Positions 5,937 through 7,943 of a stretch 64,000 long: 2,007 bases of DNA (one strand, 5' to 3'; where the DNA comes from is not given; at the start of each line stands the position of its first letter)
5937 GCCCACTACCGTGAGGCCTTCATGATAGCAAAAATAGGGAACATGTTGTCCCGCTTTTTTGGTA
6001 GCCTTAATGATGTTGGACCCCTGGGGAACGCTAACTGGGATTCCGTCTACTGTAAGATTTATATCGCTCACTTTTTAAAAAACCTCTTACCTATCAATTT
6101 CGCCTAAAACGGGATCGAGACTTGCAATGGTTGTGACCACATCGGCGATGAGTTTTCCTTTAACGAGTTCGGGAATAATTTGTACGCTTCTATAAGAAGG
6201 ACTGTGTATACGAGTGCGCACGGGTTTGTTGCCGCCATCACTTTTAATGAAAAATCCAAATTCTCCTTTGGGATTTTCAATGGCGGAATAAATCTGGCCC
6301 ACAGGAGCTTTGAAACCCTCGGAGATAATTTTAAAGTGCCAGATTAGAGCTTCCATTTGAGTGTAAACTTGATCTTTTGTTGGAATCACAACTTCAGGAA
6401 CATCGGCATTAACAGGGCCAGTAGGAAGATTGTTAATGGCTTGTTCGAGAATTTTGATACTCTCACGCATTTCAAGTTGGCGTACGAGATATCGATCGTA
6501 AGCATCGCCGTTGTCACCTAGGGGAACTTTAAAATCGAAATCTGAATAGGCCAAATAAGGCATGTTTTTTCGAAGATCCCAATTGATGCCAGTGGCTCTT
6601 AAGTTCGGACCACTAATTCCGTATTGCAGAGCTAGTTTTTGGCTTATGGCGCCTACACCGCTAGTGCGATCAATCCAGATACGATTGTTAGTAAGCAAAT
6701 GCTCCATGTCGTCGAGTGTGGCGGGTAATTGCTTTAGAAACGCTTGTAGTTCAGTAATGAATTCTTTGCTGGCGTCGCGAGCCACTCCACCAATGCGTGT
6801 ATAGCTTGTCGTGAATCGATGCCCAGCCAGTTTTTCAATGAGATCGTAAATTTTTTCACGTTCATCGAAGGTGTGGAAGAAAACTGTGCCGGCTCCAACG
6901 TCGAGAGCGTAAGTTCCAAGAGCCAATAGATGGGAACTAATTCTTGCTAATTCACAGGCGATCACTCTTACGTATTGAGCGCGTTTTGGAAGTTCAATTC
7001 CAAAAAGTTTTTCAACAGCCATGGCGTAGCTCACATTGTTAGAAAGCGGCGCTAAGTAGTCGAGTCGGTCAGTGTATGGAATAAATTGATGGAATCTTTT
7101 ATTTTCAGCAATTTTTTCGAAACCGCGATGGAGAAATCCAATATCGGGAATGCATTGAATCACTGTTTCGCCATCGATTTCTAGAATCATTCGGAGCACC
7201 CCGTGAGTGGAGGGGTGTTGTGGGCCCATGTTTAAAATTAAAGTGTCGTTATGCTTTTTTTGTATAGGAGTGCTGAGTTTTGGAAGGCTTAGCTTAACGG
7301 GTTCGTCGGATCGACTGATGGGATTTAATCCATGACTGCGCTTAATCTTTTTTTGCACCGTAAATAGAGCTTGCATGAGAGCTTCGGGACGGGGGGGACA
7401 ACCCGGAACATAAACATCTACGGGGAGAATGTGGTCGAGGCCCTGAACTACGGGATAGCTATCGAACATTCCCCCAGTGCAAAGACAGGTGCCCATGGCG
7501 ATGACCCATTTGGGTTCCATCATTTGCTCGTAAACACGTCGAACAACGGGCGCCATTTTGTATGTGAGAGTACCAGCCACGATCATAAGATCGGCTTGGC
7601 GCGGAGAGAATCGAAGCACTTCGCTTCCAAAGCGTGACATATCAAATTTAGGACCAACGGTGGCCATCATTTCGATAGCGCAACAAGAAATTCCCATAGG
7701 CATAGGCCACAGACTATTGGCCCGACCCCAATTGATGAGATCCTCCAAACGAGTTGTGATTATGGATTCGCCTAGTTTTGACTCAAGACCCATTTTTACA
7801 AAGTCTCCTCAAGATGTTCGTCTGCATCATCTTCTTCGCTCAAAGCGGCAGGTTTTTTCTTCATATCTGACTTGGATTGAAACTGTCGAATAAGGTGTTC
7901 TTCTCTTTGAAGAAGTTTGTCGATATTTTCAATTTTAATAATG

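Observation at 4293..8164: Orphan complex-I-like module: a NuoB-NuoD fusion plus a truncated NuoG-like protein, without NuoC/E/F or membrane subunits nearby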

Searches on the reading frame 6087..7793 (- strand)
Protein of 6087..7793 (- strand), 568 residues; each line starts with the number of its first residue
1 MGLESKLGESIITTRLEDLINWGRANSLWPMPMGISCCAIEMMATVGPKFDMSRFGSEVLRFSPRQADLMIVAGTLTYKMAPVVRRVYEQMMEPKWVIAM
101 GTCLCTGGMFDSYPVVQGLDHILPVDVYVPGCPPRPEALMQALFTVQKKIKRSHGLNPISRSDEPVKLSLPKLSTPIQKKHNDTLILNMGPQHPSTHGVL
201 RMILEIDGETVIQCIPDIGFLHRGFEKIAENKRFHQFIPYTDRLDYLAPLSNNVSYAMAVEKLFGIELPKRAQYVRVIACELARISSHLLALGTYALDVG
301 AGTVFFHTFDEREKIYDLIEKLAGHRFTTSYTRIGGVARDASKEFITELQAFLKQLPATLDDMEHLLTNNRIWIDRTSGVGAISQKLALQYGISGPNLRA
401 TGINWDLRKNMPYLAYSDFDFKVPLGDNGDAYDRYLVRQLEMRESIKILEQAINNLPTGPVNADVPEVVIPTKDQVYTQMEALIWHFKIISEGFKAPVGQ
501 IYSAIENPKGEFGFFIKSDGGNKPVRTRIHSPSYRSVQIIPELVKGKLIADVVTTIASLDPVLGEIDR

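Call 5: search_protein_families(library=pfam, proteins=[window:6087-7793:-])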
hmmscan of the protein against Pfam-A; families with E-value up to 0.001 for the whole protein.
window:6087-7793:- (568 aa): 2 families
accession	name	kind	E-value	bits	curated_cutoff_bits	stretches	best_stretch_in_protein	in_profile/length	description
PF00346.24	Complex1_49kDa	-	2.8e-112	374.7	24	1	298-568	1-271/271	Respiratory-chain NADH dehydrogenase, 49 Kd subunit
PF01058.29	Oxidored_q6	-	6.1e-27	94.3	27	1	37-144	3-126/128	NADH ubiquinone oxidoreductase, 20 Kd subunit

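Call 6: search_protein_families(library=ncbifam, proteins=[window:6087-7793:-])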
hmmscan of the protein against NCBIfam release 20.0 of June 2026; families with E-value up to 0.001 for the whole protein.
window:6087-7793:- (568 aa): 20 families
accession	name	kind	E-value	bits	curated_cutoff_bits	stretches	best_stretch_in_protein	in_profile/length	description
NF009808.0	PRK13292.1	equivalog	2.5e-214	713.5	1156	2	172-568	395-791/791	NADH-quinone oxidoreductase subunit B/C/D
TIGR01962.1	NuoD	equivalog_domain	6.4e-166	552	459.35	1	184-568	2-386/386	NADH dehydrogenase (quinone) subunit D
NF004739.1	PRK06075.1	equivalog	3.7e-158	526.3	360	1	186-568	2-384/384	NADH-quinone oxidoreductase subunit D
NF008974.0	PRK12322.1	equivalog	3e-142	473.9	522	2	182-482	4-305/366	NADH-quinone oxidoreductase subunit D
NF008728.0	PRK11742.1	equivalog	3.7e-136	454.9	840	1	177-568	207-598/598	NADH-quinone oxidoreductase subunit C/D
NF005649.0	PRK07415.1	equivalog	6.3e-116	387.7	583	1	181-568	7-394/394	NAD(P)H-quinone oxidoreductase subunit H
NF040602.1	F420_dehyd_FpoD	exception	5e-106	354.8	600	1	180-568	3-372/372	F420H2 dehydrogenase subunit FpoD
NF011390.0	PRK14815.1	equivalog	2.3e-78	261.7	281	1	4-166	11-173/183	NADH dehydrogenase subunit B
NF005012.1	PRK06411.1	subfamily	1.2e-71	239.6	116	1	6-153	14-161/166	NADH-quinone oxidoreductase subunit NuoB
TIGR01957.1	nuoB_fam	subfamily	1.2e-68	229.6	142.7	1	11-152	2-144/145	NADH-quinone oxidoreductase subunit B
NF011394.0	PRK14819.1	equivalog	4.7e-66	223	312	1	10-153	15-159/264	NADH-quinone oxidoreductase subunit B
NF011395.0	PRK14820.1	equivalog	1e-63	214.4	263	1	5-152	12-159/180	NADH-quinone oxidoreductase subunit B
NF011389.0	PRK14814.1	equivalog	1.5e-61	207.5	285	1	6-157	13-163/186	NADH dehydrogenase subunit B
NF011391.0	PRK14816.1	equivalog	1.6e-60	204.1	283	1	8-153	34-180/196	NADH-quinone oxidoreductase subunit B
NF011393.0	PRK14818.1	equivalog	2.4e-57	193.2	255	1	12-152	17-157/173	NADH dehydrogenase subunit B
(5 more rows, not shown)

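Call 10: find_homologous_proteins(query=window:6087-7793:-, max_evalue=1e-20)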
Query window:6087-7793:- (568 aa): 8000 proteins with E <= 1e-20 among 8000 candidates; the best 120 are listed.
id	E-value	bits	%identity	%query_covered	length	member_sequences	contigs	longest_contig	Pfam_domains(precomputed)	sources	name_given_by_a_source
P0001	0.0e+0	1305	100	100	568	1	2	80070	PF00346.25,PF01058.30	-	-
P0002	0.0e+0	1294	99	100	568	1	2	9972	PF00346.25,PF01058.30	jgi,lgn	jgi:NADH-quinone oxidoreductase subunit D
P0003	0.0e+0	1293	99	100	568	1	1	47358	PF00346.25,PF01058.30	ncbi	-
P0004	0.0e+0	1179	89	100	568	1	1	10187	PF00346.25,PF01058.30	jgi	jgi:NADH-quinone oxidoreductase subunit D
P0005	0.0e+0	1151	85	100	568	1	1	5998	PF00346.25,PF01058.30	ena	-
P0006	0.0e+0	1150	85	100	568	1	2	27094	PF00346.25,PF01058.30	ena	-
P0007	0.0e+0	1133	84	100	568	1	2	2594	PF00346.25,PF01058.30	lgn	-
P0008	0.0e+0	1133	83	100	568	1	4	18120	PF00346.25,PF01058.30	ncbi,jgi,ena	-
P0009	0.0e+0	1128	82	100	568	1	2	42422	PF00346.25,PF01058.30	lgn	-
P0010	0.0e+0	1127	83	100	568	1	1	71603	PF00346.25,PF01058.30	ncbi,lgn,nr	ncbi:MAG: NADH dehydrogenase (quinone) subunit D [Bdellovibrionales bacterium]|nr:NADH dehydrogenase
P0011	0.0e+0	1126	83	100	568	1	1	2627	PF00346.25,PF01058.30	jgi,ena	jgi:NADH-quinone oxidoreductase subunit D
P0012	0.0e+0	1126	82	100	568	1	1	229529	PF00346.25,PF01058.30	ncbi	-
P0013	0.0e+0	1126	83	100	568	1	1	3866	PF00346.25,PF01058.30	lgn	-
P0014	0.0e+0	1126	82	100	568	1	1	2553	PF00346.25,PF01058.30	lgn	-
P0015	0.0e+0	1124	82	100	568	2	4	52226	PF00346.25,PF01058.30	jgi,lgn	jgi:NADH-quinone oxidoreductase subunit D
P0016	0.0e+0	1119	82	100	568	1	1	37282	PF00346.25,PF01058.30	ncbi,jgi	jgi:NADH-quinone oxidoreductase subunit D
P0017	0.0e+0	1119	83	100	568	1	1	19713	PF00346.25,PF01058.30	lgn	-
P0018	0.0e+0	1117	82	100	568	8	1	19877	PF00346.25,PF01058.30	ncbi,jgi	jgi:NADH-quinone oxidoreductase subunit D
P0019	0.0e+0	1117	83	100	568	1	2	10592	PF00346.25,PF01058.30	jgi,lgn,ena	-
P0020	0.0e+0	1117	82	100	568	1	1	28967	PF00346.25,PF01058.30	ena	-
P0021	0.0e+0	1116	82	100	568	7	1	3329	PF00346.25,PF01058.30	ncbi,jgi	jgi:NADH-quinone oxidoreductase subunit D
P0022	0.0e+0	1114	81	100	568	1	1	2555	PF00346.25,PF01058.30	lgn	-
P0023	0.0e+0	1113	82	100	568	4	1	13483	PF00346.25,PF01058.30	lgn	-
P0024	0.0e+0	1112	82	100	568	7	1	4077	PF00346.25,PF01058.30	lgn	-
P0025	0.0e+0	1111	82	100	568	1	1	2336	PF00346.25,PF01058.30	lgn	-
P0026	0.0e+0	1111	81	100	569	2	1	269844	PF00346.25,PF01058.30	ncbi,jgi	jgi:NADH-quinone oxidoreductase subunit D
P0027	0.0e+0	1111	82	100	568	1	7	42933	PF00346.25,PF01058.30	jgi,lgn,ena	-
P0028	0.0e+0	1108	82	100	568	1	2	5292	PF00346.25,PF01058.30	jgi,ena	-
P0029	0.0e+0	1107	81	100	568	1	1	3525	PF00346.25,PF01058.30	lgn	-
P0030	0.0e+0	1107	82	100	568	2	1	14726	PF00346.25,PF01058.30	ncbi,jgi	jgi:NADH-quinone oxidoreductase subunit D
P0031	0.0e+0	1105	81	100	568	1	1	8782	PF00346.25,PF01058.30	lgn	-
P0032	0.0e+0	1102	80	100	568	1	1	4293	PF00346.25,PF01058.30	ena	-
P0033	0.0e+0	1101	81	100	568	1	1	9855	PF00346.25,PF01058.30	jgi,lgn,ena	-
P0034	0.0e+0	1100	80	100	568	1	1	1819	PF00346.25,PF01058.30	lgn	-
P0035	0.0e+0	1099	80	100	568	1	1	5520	PF00346.25,PF01058.30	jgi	-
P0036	0.0e+0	1099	81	100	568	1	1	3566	PF00346.25,PF01058.30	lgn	-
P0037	0.0e+0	1098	81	100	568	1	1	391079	PF00346.25,PF01058.30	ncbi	ncbi:MAG: NADH dehydrogenase (quinone) subunit D [Bdellovibrionota bacterium]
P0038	0.0e+0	1096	80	100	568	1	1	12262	PF00346.25,PF01058.30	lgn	-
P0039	0.0e+0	1096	81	100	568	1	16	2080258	PF00346.25,PF01058.30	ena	-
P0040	0.0e+0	1092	81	100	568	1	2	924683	PF00346.25,PF01058.30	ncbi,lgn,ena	-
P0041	0.0e+0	1090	80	100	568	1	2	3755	PF00346.25,PF01058.30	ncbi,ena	-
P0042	0.0e+0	1083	80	100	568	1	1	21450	PF00346.25,PF01058.30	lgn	-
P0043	0.0e+0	1082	80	100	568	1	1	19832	PF00346.25,PF01058.30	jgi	jgi:NADH-quinone oxidoreductase subunit D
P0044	0.0e+0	1081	80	100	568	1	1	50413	PF00346.25,PF01058.30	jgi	-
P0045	0.0e+0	1079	79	100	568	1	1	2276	PF00346.25,PF01058.30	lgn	-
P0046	0.0e+0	1079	80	100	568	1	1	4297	PF00346.25,PF01058.30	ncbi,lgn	-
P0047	0.0e+0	1079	78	100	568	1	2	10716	PF00346.25,PF01058.30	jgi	jgi:NADH-quinone oxidoreductase subunit D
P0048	0.0e+0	1079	80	100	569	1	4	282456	PF00346.25,PF01058.30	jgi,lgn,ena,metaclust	metaclust:\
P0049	0.0e+0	1078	79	100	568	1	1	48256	PF00346.25,PF01058.30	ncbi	-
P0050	0.0e+0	1075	80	100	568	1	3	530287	PF00346.25,PF01058.30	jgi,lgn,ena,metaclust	metaclust:\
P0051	0.0e+0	1073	79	100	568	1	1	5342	PF00346.25,PF01058.30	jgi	jgi:NADH-quinone oxidoreductase subunit D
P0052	0.0e+0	1071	78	100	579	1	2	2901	PF00346.25,PF01058.30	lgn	-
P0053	0.0e+0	1066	79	100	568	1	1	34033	PF00346.25,PF01058.30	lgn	-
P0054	0.0e+0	1062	79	100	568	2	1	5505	PF00346.25,PF01058.30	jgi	-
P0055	0.0e+0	1058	79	100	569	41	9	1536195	PF00346.25,PF01058.30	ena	-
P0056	0.0e+0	1053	77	100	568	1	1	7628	PF00346.25,PF01058.30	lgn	-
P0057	0.0e+0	1051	81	94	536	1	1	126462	PF00346.25,PF01058.30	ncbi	-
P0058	0.0e+0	1051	76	100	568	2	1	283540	PF00346.25,PF01058.30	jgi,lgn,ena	-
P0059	0.0e+0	1014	80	95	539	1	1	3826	PF00346.25,PF01058.30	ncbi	-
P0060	4.6e-296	1001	81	93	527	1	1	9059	PF00346.25,PF01058.30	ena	-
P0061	9.5e-287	970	100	76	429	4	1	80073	PF00346.25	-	-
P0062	7.2e-262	888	65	100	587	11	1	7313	PF00346.25,PF01058.30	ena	-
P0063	3.3e-261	886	65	100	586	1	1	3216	PF00346.25,PF01058.30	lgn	-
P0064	2.2e-260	883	65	100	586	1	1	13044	PF00346.25,PF01058.30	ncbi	-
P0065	1.4e-255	867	81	80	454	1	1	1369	PF00346.25,PF01058.30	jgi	-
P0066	2.2e-254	863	64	99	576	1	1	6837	PF00346.25,PF01058.30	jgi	jgi:NADH-quinone oxidoreductase subunit D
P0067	6.4e-249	845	64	99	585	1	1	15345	PF00346.25,PF01058.30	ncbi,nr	ncbi:MAG: NADH dehydrogenase (quinone) subunit D [Bdellovibrionales bacterium]|nr:NADH dehydrogenase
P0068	1.3e-244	831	62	99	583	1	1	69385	PF00346.25,PF01058.30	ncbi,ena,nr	ncbi:MAG TPA: NADH dehydrogenase (quinone) subunit D [Bdellovibrionota bacterium]|nr:NADH dehydrogen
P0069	6.4e-244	829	63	99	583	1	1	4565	PF00346.25,PF01058.30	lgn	-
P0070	6.4e-243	825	62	100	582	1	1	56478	PF00346.25,PF01058.30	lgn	-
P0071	1.8e-242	824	62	99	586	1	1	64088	PF00346.25,PF01058.30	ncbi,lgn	-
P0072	3.5e-242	823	60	98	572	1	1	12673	PF00346.25,PF01058.30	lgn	-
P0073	3.8e-241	819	62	100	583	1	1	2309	PF00346.25,PF01058.30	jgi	jgi:NADH-quinone oxidoreductase subunit D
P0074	6.7e-241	819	63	99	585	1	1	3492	PF00346.25,PF01058.30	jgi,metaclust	metaclust:\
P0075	1.6e-240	817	62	99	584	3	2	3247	PF00346.25,PF01058.30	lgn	-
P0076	9.6e-240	815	61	99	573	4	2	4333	PF00346.25,PF01058.30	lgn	-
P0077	2.1e-239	814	62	99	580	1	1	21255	PF00346.25,PF01058.30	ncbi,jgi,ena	-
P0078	1.2e-238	811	60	100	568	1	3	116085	PF00346.25,PF01058.30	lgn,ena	-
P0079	2.2e-238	810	62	99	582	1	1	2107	PF00346.25,PF01058.30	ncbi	-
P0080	4.8e-238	809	60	99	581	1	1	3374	PF00346.25,PF01058.30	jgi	jgi:NADH-quinone oxidoreductase subunit D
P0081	3.3e-237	807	62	99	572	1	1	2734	PF00346.25,PF01058.30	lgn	-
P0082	5.9e-237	806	62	99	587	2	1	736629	PF00346.25,PF01058.30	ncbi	ncbi:MAG: NADH dehydrogenase (quinone) subunit D [Bdellovibrionota bacterium]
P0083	3.2e-236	803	61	99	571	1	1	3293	PF00346.25,PF01058.30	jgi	jgi:NADH-quinone oxidoreductase subunit D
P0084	4.8e-236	803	60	99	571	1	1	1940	PF00346.25,PF01058.30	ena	-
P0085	9.8e-236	802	62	99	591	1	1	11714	PF00346.25,PF01058.30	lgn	-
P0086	1.6e-235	801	60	99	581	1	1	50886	PF00346.25,PF01058.30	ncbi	ncbi:MAG: NADH dehydrogenase (quinone) subunit D [Pseudomonadota bacterium]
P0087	3.5e-235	800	62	99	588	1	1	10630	PF00346.25,PF01058.30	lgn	-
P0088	3.7e-235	800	61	99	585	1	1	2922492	PF00346.25,PF01058.30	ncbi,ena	-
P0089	6.7e-235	799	61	99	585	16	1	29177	PF00346.25,PF01058.30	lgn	-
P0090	4.2e-234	796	60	99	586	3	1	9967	PF00346.25,PF01058.30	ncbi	-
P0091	5.9e-234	796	60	99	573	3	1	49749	PF00346.25,PF01058.30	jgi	jgi:NADH-quinone oxidoreductase subunit D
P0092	6.4e-234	796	61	100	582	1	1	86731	PF00346.25,PF01058.30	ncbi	ncbi:MAG: NADH dehydrogenase (quinone) subunit D [Pseudomonadota bacterium]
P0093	4.0e-233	793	60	99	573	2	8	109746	PF00346.25,PF01058.30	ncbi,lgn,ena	-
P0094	1.6e-232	791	61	99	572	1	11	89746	PF00346.25,PF01058.30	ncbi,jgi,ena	-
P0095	1.7e-232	791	59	98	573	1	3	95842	PF00346.25,PF01058.30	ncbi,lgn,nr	ncbi:MAG: NADH dehydrogenase (quinone) subunit D [Nitrospirae bacterium]|nr:NADH dehydrogenase (quin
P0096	2.9e-232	790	60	99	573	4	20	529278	PF00346.25,PF01058.30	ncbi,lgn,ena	ncbi:MAG: NADH dehydrogenase (quinone) subunit D [Candidatus Krumholzibacteriia bacterium]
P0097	6.3e-232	789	60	99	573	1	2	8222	PF00346.25,PF01058.30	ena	-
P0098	7.0e-232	789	59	99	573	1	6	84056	PF00346.25,PF01058.30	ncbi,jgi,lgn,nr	ncbi:MAG: NADH dehydrogenase (quinone) subunit D [Candidatus Krumholzibacteria bacterium]|jgi:NADH-q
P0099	3.8e-231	786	59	99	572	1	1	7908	PF00346.25,PF01058.30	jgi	-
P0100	5.1e-231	786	59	98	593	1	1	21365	PF00346.25,PF01058.30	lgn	-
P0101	9.4e-231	785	59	98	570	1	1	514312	PF00346.25,PF01058.30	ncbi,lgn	-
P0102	1.3e-230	785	60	98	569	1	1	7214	PF00346.25,PF01058.30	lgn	-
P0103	2.7e-230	784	59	98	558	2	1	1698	PF00346.25,PF01058.30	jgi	jgi:NADH-quinone oxidoreductase subunit D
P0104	3.2e-230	783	59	99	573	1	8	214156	PF00346.25,PF01058.30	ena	-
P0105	3.5e-230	783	59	99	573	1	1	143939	PF00346.25,PF01058.30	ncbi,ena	-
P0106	7.4e-230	782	60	99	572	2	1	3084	PF00346.25,PF01058.30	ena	-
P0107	9.1e-230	782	59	99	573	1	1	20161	PF00346.25,PF01058.30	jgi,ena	-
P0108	1.4e-229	781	61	98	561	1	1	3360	PF00346.25,PF01058.30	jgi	jgi:NADH-quinone oxidoreductase subunit D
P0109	1.9e-229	781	58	99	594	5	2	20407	PF00346.25,PF01058.30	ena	-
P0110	2.6e-229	780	59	99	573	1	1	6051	PF00346.25,PF01058.30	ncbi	-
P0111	3.2e-229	780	59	99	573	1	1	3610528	PF00346.25,PF01058.30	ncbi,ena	-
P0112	6.0e-229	779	59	99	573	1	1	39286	PF00346.25,PF01058.30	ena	-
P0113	9.0e-228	775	58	99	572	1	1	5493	PF00346.25,PF01058.30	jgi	-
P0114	1.1e-227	775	58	99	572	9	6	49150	PF00346.25,PF01058.30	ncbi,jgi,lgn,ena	-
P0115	7.1e-227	772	58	98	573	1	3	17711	PF00346.25,PF01058.30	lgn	-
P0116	1.7e-226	771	58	100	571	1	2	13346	PF00346.25,PF01058.30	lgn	-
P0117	2.8e-226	770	58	99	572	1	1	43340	PF00346.25,PF01058.30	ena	-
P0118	4.1e-225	767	59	99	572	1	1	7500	PF00346.25,PF01058.30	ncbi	-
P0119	5.1e-225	766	58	99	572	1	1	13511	PF00346.25,PF01058.30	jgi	-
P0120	6.7e-223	759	58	98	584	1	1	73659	PF00346.25,PF01058.30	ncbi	ncbi:NADH dehydrogenase (quinone) subunit D [Bdellovibrionota bacterium]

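Call 11: find_encoding_contigs(protein=P0039, flank=10000, max_places=2)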
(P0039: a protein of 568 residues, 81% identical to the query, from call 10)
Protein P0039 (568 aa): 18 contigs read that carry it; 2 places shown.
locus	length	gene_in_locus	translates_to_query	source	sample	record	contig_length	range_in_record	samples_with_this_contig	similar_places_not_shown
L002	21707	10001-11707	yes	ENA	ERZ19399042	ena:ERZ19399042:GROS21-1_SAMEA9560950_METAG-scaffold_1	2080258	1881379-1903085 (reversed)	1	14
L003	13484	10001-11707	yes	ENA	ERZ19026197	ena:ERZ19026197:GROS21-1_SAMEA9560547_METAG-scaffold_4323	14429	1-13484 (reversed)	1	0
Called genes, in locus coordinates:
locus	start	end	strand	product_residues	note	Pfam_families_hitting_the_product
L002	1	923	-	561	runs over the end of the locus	PF00501:AMP-binding, PF13193:AMP-binding_C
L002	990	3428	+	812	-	PF00270:DEAD, PF00271:Helicase_C, PF04408:WHD_HA2 (faint), PF08482:HrpB_C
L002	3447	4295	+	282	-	PF13350:Y_phosphatase3 (weak), PF22784:PTP-SAK (weak)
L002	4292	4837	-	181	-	-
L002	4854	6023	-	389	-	-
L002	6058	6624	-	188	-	-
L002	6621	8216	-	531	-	-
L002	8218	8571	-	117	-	-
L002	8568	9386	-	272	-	PF18626:Gln_deamidase_2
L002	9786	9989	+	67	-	-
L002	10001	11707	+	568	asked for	PF01058:Oxidored_q6, PF00346:Complex1_49kDa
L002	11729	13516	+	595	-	PF00111:Fer2 (weak), PF13510:Fer2_4, PF10588:NADH-G_4Fe-4S_3, PF22117:Fer4_Nqo3, PF04879:Molybdop_Fe4S4 (weak), PF22151:Fer4_NDSU1 (faint)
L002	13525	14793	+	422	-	-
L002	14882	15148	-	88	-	-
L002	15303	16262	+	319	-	PF14226:DIOX_N, PF03171:2OG-FeII_Oxy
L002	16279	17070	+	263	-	-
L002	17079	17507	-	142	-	-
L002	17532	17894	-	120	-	PF02021:UPF0102 (weak)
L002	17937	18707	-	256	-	PF01351:RNase_HII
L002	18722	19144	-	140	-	PF01245:Ribosomal_L19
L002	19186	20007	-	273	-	PF01746:tRNA_m1G_MT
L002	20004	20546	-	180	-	-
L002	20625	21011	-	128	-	PF00886:Ribosomal_S16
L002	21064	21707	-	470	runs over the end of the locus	PF02881:SRP54_N, PF00448:SRP54, PF13401:AAA_22 (faint), PF01656:CbiA (weak), PF02978:SRP_SPB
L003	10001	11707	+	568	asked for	PF01058:Oxidored_q6, PF00346:Complex1_49kDa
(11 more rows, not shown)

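Call 12: find_encoding_contigs(protein=P0111, flank=10000, max_places=2)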
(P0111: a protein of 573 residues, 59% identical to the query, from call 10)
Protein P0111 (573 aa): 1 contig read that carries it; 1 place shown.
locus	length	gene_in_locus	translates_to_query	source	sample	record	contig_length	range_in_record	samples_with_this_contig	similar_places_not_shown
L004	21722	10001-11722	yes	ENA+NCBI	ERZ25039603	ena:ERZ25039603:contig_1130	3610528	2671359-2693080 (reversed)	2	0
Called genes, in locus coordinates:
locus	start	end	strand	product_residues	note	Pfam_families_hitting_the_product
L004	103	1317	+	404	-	PF05193:Peptidase_M16_C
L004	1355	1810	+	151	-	PF04355:BamE (weak)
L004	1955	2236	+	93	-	PF00216:Bac_DNA_binding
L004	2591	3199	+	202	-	PF07638:Sigma70_ECF (faint), PF04542:Sigma70_r2, PF08281:Sigma70_r4_2, PF04545:Sigma70_r4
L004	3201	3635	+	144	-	-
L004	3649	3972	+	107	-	PF01906:YbjQ_1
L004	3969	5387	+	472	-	PF00933:Glyco_hydro_3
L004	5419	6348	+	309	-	PF00005:ABC_tran, PF13304:AAA_21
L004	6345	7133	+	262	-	PF01061:ABC2_membrane, PF12679:ABC2_membrane_2, PF12730:ABC2_membrane_4, PF12698:ABC2_membrane_3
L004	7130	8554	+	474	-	PF14258:DUF4350, PF09822:ABC_transp_aux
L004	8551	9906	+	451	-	PF14238:DUF4340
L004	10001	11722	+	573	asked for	PF01058:Oxidored_q6, PF00346:Complex1_49kDa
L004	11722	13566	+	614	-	PF13510:Fer2_4, PF10588:NADH-G_4Fe-4S_3, PF22117:Fer4_Nqo3, PF04879:Molybdop_Fe4S4 (weak)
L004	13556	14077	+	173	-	PF13183:Fer4_8 (faint), PF13534:Fer4_17 (faint), PF14697:Fer4_21 (faint), PF13237:Fer4_10 (weak), PF12838:Fer4_7, PF13187:Fer4_9 (weak), PF00037:Fer4, PF12837:Fer4_6 (weak), +2 more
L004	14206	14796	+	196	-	PF02508:Rnf-Nqr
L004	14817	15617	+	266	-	PF04060:FeS, PF13187:Fer4_9 (weak), PF13237:Fer4_10 (weak), PF14697:Fer4_21 (weak), PF12838:Fer4_7, PF00037:Fer4 (weak)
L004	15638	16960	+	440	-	PF13375:RnfC_N, PF01512:Complex1_51K, PF00037:Fer4 (faint), PF12797:Fer4_2 (faint), PF13237:Fer4_10, PF12838:Fer4_7, PF13183:Fer4_8 (weak), PF13187:Fer4_9, +3 more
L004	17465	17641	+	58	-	-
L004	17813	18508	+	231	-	PF03116:NQR2_RnfD_RnfE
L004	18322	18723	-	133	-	-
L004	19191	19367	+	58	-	-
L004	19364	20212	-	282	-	PF02424:ApbE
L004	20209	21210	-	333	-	-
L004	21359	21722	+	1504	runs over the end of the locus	PF17874:TPR_MalT, PF24885:TPR_NPHP3 (weak), PF13424:TPR_12, PF00158:Sigma54_activat, PF07728:AAA_5 (weak), PF14532:Sigma54_activ_2, PF25601:AAA_lid_14, PF02954:HTH_8 (weak), +6 more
